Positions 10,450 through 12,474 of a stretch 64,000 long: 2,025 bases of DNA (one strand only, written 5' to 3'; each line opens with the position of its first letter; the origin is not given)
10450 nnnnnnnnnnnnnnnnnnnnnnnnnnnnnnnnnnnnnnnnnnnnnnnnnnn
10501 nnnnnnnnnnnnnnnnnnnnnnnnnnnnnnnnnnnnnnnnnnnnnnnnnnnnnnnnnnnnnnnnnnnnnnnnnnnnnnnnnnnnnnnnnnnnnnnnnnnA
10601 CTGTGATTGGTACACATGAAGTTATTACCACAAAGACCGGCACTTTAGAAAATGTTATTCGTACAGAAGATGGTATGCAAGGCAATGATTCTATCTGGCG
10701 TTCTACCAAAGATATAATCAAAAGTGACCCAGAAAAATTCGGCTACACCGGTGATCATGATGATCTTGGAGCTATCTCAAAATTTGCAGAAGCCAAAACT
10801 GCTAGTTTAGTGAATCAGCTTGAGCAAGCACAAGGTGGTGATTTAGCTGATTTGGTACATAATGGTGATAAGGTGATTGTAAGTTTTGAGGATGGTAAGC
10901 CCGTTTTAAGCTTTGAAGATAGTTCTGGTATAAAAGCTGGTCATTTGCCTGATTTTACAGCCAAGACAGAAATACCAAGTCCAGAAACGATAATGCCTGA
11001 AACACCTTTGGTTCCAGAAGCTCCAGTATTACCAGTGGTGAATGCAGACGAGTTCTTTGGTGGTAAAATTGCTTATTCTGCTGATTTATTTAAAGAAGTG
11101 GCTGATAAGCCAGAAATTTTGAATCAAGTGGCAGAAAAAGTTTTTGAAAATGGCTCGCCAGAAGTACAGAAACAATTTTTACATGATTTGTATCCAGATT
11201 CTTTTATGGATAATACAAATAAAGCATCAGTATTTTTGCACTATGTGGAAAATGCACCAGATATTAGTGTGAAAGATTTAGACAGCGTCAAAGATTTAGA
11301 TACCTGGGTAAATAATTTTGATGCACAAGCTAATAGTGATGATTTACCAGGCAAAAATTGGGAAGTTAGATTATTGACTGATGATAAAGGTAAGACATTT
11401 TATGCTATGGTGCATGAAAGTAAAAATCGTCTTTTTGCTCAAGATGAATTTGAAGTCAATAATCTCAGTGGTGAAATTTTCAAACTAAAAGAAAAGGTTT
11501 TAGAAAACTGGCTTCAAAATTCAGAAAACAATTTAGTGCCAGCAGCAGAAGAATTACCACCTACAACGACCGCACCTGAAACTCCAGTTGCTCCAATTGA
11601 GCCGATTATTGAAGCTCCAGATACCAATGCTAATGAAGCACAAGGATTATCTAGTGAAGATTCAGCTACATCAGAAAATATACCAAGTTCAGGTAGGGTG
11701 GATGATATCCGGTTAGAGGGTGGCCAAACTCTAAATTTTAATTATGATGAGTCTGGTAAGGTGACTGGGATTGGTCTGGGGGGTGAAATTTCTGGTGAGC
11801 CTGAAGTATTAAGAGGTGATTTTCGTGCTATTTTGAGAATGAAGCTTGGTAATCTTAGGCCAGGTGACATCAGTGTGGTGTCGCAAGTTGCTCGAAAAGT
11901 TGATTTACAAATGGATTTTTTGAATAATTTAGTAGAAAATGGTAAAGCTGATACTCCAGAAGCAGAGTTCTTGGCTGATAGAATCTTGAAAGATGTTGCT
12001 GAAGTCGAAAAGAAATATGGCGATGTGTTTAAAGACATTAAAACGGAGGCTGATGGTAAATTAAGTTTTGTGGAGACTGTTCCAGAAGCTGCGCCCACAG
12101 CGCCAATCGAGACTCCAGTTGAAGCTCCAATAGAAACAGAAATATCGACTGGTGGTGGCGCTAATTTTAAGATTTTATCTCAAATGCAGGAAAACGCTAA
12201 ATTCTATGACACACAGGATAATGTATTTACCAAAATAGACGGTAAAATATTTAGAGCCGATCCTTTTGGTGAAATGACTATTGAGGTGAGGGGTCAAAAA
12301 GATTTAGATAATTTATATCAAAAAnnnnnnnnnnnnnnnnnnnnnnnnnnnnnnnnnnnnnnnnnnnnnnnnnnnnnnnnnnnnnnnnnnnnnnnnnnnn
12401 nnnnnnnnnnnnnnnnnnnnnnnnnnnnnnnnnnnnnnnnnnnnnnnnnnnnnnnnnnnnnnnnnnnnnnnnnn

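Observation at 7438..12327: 1629-aa acidic giant protein with embedded glycine-zipper membrane hairpins and Pro-Glu linkers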

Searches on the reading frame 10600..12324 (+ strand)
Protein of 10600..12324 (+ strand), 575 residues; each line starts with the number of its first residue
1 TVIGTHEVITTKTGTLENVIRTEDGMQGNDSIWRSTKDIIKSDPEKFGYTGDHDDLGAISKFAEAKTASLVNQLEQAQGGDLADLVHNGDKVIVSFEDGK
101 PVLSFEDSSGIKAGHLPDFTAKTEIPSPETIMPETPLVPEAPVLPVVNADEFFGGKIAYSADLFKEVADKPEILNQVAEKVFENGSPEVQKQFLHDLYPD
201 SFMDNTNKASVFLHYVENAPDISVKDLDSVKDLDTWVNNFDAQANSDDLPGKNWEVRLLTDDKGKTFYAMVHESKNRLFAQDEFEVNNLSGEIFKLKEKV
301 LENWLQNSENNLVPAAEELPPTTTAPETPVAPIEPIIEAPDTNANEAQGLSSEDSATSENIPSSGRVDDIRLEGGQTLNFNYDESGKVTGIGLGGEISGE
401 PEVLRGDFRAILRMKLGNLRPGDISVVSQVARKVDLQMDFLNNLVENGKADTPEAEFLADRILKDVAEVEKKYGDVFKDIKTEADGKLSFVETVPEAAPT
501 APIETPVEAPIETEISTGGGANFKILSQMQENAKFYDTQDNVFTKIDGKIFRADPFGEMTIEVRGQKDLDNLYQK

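Call 68: predict_structure(alignment_id=A5)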
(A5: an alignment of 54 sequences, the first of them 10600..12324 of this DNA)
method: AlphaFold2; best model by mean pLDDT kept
length: 575 residues; sequences in the alignment: 54
mean_pLDDT: 81.3   pTM: 0.42
mean pLDDT of the five models: 81.3, 81.0, 80.1, 80.0, 78.5
residues with pLDDT >= 90: 366; 70-90: 81; 50-70: 29; < 50: 99
segments of 3 or more residues with pLDDT < 50: 1-4, 115-129, 131-135, 313-339, 341-362, 496-518
pLDDT, mean of each block of 10 residues (from residue 1): 64 94 67 94 97 94 95 91 84 96 92 52 39 43 75 95 96 96 95 96 93 94 91 95 95 95 94 84 93 93 90 36 32 35 30 33 75 96 92 91 96 92 91 96 95 95 95 95 84 54 38 44 93 91 96 92 96 82
secondary structure, 60 per line:
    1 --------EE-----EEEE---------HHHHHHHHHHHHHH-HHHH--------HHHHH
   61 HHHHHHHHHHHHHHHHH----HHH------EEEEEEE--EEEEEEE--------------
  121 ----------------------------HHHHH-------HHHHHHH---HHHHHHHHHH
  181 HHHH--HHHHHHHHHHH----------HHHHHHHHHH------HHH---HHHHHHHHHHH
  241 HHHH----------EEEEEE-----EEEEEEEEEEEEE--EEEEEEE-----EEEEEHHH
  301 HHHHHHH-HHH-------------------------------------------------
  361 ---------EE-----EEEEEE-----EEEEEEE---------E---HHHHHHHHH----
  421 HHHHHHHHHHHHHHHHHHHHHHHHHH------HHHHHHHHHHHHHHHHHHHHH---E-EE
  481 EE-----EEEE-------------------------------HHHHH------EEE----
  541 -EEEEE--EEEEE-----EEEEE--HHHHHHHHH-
elements in order: E16-19 H29-42 H44-47 H56-77 E91-97 E100-106 H149-153 H161-167 H171-184 H187-197 H208-217 H230-244 E255-260 E266-278 E281-287 E293-297 H298-307 E377-382 E388-394 H408-416 H421-446 H453-473 E479-482 E488-491 H523-527 E534-536 E542-546 E549-553 E559-563 H566-574
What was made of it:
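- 11017..11532 (+): Domain D2, aa 1194-1365: a helical subdomain followed by a four-stranded sheet. pLDDT above 90 (call 68).
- Checked: AlphaFold2 gives pLDDT below 50 for aa 1169-1189, 1367-1416 and 1550-1572 (call 68).
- Four domains have pLDDT above 90, separated by linkers with pLDDT below 50 (call 68).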

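Call 71: fold_search(model_id=the predicted structure, library=pdb)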
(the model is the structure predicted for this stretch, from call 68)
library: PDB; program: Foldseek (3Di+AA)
matches with E <= 10: 157; with E <= 0.001: 0
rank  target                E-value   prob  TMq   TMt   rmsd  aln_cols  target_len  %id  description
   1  5ulm_A                5.1e-01  0.13  0.08  0.12  13.8       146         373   14  Structure of the ASK1 central regulatory region (released 2017-03-01)
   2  5ulm_B                5.7e-01  0.14  0.09  0.12  12.4       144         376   12  Structure of the ASK1 central regulatory region (released 2017-03-01)
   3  7tal                  1.1e+00  0.25  0.09  0.25  17.3       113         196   12  LOV2-DARPIN fusion : D4_deltaDARP (released 2023-07-05)
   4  4q8g_B                1.1e+00  0.21  0.06  0.10   7.2        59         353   12  Structure of the Saccharomyces cerevisiae PAN2 pseudoubiquitin-hydrolase (released 2014-06-04)
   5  8qgy_A                1.2e+00  0.06  0.08  0.07  13.1       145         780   14  Cryo-EM structure of C-terminally truncated Apoptosis signal-regulating kinase 1 (ASK1) (released 2024-04-03)
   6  4xr7_A                1.7e+00  0.15  0.06  0.05   7.3        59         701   12  Structure of the Saccharomyces cerevisiae PAN2-PAN3 core complex (released 2015-01-28)
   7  5mb9_B                1.7e+00  0.02  0.08  0.09  22.6       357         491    8  Crystal structure of the eukaryotic ribosome associated complex (RAC), a unique Hsp70/Hsp40 pair (released 2016-12-28)
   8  4xr7_G                1.8e+00  0.16  0.07  0.06   6.9        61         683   13  Structure of the Saccharomyces cerevisiae PAN2-PAN3 core complex (released 2015-01-28)
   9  1b8r                  1.8e+00  0.09  0.07  0.28  11.4        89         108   20  PARVALBUMIN (released 1999-02-09)
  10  6r9o_A                1.9e+00  0.20  0.07  0.06   7.0        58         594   12  Structure of Saccharomyces cerevisiae apo Pan2 pseudoubiquitin hydrolase-RNA exonuclease (UCH-Exo) module in complex w (released 2019-05-22)
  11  4q8h                  1.9e+00  0.15  0.07  0.06   7.0        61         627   15  Structure of the Saccharomyces cerevisiae PAN2 pseudoubiquitin-hydrolase-RNase module (released 2014-06-04)
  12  6o03_B                2.0e+00  0.08  0.10  0.17  15.7       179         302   14  Monobody (MC17) bound to tyrosine kinase binding domain of E3 ubiquitin ligase CBL (released 2020-08-19)
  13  4xr7_J                2.1e+00  0.20  0.07  0.06   6.9        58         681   10  Structure of the Saccharomyces cerevisiae PAN2-PAN3 core complex (released 2015-01-28)
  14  6r9q_A                2.1e+00  0.13  0.06  0.06   7.2        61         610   15  Structure of Saccharomyces cerevisiae apo Pan2 pseudoubiquitin hydrolase-RNA exonuclease (UCH-Exo) module in complex w (released 2019-05-22)
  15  4q8g_A                2.1e+00  0.12  0.06  0.09   7.4        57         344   14  Structure of the Saccharomyces cerevisiae PAN2 pseudoubiquitin-hydrolase (released 2014-06-04)
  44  6hq9_A                5.1e+00  0.20  0.08  0.55   3.3        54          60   18  Crystal structure of the Tudor domain of human ERCC6-L2 (released 2018-10-17)
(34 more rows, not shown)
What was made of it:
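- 12157..12324 (+): Domain D4, aa 1574-1629: a small beta domain plus a C-terminal helix. There is a weak Tudor/SH3-like Foldseek match to 6hq9 (probability 0.2, target TM-score 0.55) (call 71).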

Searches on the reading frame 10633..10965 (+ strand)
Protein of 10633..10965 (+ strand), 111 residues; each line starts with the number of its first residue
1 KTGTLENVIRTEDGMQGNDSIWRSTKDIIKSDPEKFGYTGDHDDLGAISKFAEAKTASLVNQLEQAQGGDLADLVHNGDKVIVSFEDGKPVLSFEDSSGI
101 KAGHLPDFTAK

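Call 39: find_homologous_proteins(query=A1, max_evalue=0.001)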
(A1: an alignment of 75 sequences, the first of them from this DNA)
Query A1 (75 sequences): 1956 candidates shared short words with the query, none scored E <= 0.001.
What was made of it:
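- Tried and rejected: The same search with the 75-sequence D1 profile found none (call 39).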

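Call 40: search_solved_structures(query=A1, max_evalue=10, show_alignments=2)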
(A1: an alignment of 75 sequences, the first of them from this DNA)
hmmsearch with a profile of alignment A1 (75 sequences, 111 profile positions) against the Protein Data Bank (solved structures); distinct sequences matched with E-value up to 10: 11.
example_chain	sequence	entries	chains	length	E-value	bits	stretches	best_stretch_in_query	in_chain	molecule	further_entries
2gqb_A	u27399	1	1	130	0.019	18.2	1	29-69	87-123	conserved hypothetical protein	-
1k9o_I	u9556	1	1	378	0.15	15.3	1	23-62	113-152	ALASERPIN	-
1sek_A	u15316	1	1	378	0.16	15.3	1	23-62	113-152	SERPIN K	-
7tan_K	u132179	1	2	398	0.53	13.5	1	54-109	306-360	Serine/threonine-protein kinase VRK1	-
3f02_A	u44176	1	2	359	0.54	13.5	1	24-62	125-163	Neuroserpin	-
2rsv_A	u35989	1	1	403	0.55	13.5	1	54-109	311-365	Serine/threonine-protein kinase VRK1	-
3fgq_A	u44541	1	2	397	0.68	13.2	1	24-62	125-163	Neuroserpin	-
3f5n_A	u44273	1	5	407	0.72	13.1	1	24-62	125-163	Neuroserpin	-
4p0f_A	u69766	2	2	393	1.2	12.4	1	28-62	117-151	Serine protease inhibitor 4, isoform B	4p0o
9pyv_A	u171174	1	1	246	2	11.7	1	23-53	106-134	Uracil-DNA glycosylase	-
7bcw_A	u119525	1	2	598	3.9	10.8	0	9-52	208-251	ATP-dependent lipid A-core flippase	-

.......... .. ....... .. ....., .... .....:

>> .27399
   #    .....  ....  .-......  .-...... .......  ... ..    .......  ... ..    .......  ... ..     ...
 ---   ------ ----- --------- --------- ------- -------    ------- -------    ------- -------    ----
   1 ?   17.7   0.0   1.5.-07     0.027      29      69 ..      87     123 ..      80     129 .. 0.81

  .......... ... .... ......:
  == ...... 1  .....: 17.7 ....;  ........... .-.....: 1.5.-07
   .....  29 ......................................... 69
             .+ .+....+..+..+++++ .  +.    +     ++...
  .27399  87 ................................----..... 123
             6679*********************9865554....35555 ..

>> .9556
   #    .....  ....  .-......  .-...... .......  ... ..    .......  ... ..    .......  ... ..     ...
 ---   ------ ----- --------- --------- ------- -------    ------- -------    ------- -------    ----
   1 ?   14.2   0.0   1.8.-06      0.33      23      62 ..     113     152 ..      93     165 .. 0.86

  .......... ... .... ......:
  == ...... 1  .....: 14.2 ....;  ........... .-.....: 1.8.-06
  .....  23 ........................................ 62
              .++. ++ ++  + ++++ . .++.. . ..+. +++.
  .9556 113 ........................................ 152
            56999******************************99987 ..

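Call 43: find_related_loci(query=A2, collection=genome_contigs, flank=10000)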
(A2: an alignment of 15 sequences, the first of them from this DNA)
Query A2 (111 aa) in genome_contigs; peptide patterns used: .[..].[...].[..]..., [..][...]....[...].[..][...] (x = any residue, [..] = any of these).
184 stretches matched a pattern; 15 encode a relative of the query (tblastn E <= 1e-3); 15 distinct loci.
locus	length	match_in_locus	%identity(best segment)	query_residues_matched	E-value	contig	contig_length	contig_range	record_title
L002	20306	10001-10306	66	5-107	2e-40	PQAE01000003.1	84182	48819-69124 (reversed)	MAG: Parcubacteria group bacterium isolate FeB_17 contig_3585, whole genome shotgun sequence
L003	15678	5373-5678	64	5-108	2e-39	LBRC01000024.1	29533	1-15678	MAG: Parcubacteria group bacterium GW2011_GWA2_36_10 UR94_C0024, whole genome shotgun sequence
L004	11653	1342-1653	60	3-107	3e-38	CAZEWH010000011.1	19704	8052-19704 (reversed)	MAG TPA_asm: uncultured Gammaproteobacteria bacterium isolate SRP077602_co5_241 genome assembly, contig: NODE_13372_leng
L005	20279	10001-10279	59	15-107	3e-34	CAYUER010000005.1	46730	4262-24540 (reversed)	MAG TPA_asm: uncultured Gammaproteobacteria bacterium isolate SRP342105_co2_115 genome assembly, contig: NODE_709_length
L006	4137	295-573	58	15-107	3e-31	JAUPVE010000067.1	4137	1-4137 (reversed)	MAG: Patescibacteria group bacterium isolate erpe_2018_sw_27hr_WHONDRS-SW48-000094_A_bin.34 scaffold_5556, whole genome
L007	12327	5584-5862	57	15-107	1e-29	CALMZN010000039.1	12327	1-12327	MAG TPA_asm: uncultured bacterium isolate SRR5468112_bin.23_CONCOCT_v1.1_MAG genome assembly, contig: ERZ781236.1148, wh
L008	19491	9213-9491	57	15-107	1e-29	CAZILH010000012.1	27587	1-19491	MAG TPA_asm: uncultured Gammaproteobacteria bacterium isolate SRP220891_co1_37 genome assembly, contig: NODE_3301_length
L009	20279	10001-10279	54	15-107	4e-29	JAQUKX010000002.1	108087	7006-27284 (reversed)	MAG: Patescibacteria group bacterium isolate STD1_117 NODE_373_length_108087_cov_3.968785_Sandtown_D1, whole genome shot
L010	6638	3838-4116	54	15-107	4e-29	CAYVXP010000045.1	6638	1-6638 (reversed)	MAG TPA_asm: uncultured Gammaproteobacteria bacterium isolate SRP272421_co2_156 genome assembly, contig: NODE_46544_leng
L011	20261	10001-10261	55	21-107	4e-27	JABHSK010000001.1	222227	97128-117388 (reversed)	MAG: Candidatus Parcubacteria bacterium isolate SI039_bin36 k141_2370119, whole genome shotgun sequence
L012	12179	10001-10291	46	17-105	7e-21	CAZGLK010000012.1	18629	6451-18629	MAG TPA_asm: uncultured Candidatus Saccharibacteria bacterium isolate binchicken_co38_1088 genome assembly, contig: NODE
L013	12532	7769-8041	50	15-107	1e-20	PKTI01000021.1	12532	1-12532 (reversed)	MAG: Candidatus Parcubacteria bacterium isolate BM519 sc_2944, whole genome shotgun sequence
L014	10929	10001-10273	47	15-107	1e-19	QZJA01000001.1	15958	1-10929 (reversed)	MAG: Candidatus Parcubacteria bacterium isolate SURF_51 contig-100_5321_length_15958_read_count_2040762, whole genome sh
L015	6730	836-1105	46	16-107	2e-19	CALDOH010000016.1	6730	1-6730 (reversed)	MAG TPA_asm: uncultured bacterium isolate ERR2206790_bin.27_CONCOCT_v1.1_MAG genome assembly, contig: ERZ890879.3066, wh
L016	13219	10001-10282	36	15-105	5e-14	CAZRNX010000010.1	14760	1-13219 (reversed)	MAG TPA_asm: uncultured Candidatus Saccharibacteria bacterium isolate SRP124282_co8_23 genome assembly, contig: NODE_585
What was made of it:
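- Tried and rejected: A 15-sequence alignment worked (call 43).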

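Call 86: find_related_loci(query=A2, collection=viral_contigs, flank=8000)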
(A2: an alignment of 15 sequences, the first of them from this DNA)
Query A2 (111 aa) in viral_contigs; peptide patterns used: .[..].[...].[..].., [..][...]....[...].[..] (x = any residue, [..] = any of these).
127 stretches matched a pattern, but none encodes a relative of the query by tblastn (E <= 1e-3).
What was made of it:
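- On Phage tape-measure proteins: No relative in IMG/VR contigs (call 86).
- A scan of IMG/VR viral contigs with the D1 profile found nothing (call 86).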
